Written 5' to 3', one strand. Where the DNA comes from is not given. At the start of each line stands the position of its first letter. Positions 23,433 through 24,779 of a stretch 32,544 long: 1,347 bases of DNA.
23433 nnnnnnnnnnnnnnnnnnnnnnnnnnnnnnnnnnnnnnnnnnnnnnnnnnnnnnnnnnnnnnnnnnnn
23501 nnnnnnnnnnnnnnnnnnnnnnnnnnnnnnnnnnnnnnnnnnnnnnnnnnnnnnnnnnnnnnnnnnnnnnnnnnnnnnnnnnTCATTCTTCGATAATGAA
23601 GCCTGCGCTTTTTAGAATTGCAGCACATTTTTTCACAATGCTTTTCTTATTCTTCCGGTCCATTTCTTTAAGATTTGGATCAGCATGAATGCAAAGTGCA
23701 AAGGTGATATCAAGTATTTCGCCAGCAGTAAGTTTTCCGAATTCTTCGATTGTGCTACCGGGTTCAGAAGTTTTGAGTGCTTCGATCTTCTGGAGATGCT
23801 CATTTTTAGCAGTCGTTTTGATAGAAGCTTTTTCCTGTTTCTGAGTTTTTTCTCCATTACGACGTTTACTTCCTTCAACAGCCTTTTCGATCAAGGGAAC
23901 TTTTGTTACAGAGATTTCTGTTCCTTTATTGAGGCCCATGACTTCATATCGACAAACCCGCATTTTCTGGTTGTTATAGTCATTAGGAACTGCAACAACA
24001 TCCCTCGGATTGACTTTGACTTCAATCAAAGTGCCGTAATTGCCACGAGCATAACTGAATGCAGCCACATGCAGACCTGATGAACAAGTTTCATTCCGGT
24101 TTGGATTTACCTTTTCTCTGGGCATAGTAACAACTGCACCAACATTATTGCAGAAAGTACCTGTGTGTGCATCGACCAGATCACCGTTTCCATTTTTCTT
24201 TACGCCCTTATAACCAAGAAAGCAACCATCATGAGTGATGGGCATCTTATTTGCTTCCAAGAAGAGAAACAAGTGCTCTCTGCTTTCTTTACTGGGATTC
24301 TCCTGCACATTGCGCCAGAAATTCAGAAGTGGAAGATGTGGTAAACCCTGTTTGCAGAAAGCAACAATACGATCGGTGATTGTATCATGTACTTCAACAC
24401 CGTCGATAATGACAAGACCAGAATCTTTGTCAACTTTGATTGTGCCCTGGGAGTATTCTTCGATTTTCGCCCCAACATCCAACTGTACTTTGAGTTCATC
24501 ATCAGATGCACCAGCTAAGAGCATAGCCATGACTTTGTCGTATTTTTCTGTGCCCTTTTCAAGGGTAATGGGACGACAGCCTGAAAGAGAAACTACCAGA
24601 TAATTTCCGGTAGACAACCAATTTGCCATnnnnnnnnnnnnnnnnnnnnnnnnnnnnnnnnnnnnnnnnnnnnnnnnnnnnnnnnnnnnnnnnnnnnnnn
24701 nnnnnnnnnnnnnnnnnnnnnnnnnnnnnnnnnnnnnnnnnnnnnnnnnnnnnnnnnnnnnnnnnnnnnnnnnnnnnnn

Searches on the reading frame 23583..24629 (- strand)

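Call 9: search_protein_families(library=phrogs, proteins=[window:23583-24629:-])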
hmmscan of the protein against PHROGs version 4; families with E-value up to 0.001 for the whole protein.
window:23583-24629:- (348 aa): 5 families
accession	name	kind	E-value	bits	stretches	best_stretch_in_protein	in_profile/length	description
phrog_609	-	lysis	1.4e-61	209.6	1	16-232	830-1042/1055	RIIB lysis inhibitor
phrog_11221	-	lysis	1.6e-37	130.9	1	44-232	49-235/543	RIIB lysis inhibitor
phrog_2886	-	lysis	4.4e-36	125.9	1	116-232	212-330/552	RIIB lysis inhibitor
phrog_36818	-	lysis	4.5e-35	121.7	1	102-231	11-142/163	RIIB lysis inhibitor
phrog_3803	-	lysis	2.6e-30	107.1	1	13-231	289-509/530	RIIB lysis inhibitor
